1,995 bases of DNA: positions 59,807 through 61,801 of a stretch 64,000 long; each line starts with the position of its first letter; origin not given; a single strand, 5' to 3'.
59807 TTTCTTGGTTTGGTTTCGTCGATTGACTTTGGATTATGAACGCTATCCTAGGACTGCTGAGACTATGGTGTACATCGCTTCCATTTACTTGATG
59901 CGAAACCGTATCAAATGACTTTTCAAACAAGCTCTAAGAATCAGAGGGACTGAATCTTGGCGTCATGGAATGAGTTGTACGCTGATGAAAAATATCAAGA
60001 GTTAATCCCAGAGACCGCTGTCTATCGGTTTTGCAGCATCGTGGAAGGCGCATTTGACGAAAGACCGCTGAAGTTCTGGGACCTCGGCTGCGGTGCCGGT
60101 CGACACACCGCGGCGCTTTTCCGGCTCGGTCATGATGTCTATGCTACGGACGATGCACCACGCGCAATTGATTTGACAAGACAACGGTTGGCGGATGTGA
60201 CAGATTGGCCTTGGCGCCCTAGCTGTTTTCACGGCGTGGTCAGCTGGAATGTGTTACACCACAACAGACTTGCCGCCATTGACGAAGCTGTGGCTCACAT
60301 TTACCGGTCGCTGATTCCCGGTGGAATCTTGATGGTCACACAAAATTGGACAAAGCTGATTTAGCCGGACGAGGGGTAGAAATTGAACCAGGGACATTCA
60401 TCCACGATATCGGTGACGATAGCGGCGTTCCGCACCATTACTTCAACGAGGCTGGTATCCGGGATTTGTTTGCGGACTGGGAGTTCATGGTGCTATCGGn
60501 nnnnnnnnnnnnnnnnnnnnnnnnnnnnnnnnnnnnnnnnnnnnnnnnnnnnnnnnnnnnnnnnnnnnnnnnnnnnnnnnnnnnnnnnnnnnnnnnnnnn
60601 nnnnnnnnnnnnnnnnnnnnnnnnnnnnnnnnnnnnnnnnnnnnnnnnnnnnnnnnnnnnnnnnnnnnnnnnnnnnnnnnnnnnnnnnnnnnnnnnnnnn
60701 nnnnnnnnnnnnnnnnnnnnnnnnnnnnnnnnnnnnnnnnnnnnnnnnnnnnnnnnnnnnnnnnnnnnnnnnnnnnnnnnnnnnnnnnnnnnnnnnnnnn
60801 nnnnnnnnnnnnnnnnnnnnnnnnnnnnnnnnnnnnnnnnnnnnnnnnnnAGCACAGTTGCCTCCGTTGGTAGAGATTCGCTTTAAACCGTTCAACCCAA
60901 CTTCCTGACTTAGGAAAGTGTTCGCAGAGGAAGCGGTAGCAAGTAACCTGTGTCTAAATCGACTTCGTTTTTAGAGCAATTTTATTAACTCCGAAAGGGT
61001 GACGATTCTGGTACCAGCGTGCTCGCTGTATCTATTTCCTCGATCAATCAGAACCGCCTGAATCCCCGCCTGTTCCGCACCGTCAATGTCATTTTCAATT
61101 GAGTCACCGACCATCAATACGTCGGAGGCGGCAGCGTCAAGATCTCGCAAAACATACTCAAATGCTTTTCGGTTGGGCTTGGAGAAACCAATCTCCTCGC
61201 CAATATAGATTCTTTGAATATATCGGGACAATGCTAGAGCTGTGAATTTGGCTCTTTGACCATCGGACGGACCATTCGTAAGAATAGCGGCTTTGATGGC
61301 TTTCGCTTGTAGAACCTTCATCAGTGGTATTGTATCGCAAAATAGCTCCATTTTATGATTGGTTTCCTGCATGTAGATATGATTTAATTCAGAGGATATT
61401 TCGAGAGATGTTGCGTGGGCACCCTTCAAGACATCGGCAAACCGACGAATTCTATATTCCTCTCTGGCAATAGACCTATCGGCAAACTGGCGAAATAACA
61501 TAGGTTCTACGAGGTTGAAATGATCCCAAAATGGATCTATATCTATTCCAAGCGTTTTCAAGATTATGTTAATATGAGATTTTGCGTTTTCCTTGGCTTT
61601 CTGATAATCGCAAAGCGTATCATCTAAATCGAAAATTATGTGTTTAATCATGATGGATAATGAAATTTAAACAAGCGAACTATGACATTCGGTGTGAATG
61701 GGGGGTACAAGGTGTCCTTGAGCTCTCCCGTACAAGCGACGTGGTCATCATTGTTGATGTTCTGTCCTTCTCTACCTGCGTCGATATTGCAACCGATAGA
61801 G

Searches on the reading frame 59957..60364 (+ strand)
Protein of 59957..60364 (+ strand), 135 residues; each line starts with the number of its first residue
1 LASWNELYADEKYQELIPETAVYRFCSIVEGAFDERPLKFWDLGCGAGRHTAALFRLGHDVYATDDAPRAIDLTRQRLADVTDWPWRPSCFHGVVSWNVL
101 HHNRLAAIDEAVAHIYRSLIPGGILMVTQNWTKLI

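Call 47: search_protein_families(library=pfam, proteins=[window:59957-60364:+], max_evalue=0.01)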
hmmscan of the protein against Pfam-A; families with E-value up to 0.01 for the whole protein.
window:59957-60364:+ (135 aa): 6 families
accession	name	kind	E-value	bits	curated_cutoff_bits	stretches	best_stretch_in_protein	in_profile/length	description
PF08241.18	Methyltransf_11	-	1.7e-13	51.5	21.2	1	42-126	2-94/95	Methyltransferase domain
PF13649.12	Methyltransf_25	-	3.4e-12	47.3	27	1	42-123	3-97/97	Methyltransferase domain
PF08242.18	Methyltransf_12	-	2.5e-09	38.2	30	1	42-125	2-98/98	Methyltransferase domain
PF13489.12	Methyltransf_23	-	2.1e-06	28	27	1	24-128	8-117/164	Methyltransferase domain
PF13847.12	Methyltransf_31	-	4.2e-06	27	27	1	39-130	6-112/145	Methyltransferase domain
PF03848.20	TehB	-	0.00021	21.2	20.4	1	28-74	22-68/193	Tellurite resistance protein TehB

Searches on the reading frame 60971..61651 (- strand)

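Call 47: search_protein_families(library=pfam, proteins=[window:60971-61651:-], max_evalue=0.01)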
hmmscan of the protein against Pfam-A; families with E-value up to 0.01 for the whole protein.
window:60971-61651:- (226 aa): 3 families
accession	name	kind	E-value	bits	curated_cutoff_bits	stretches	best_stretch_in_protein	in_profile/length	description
PF13419.12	HAD_2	-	1.6e-23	84.2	23.8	1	5-201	1-177/178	Haloacid dehalogenase-like hydrolase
PF00702.32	Hydrolase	-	8.9e-22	78.8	26.4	1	2-196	1-191/191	haloacid dehalogenase-like hydrolase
PF13242.12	Hydrolase_like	-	3.9e-14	52.8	22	1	157-209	3-55/75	HAD-hyrolase-like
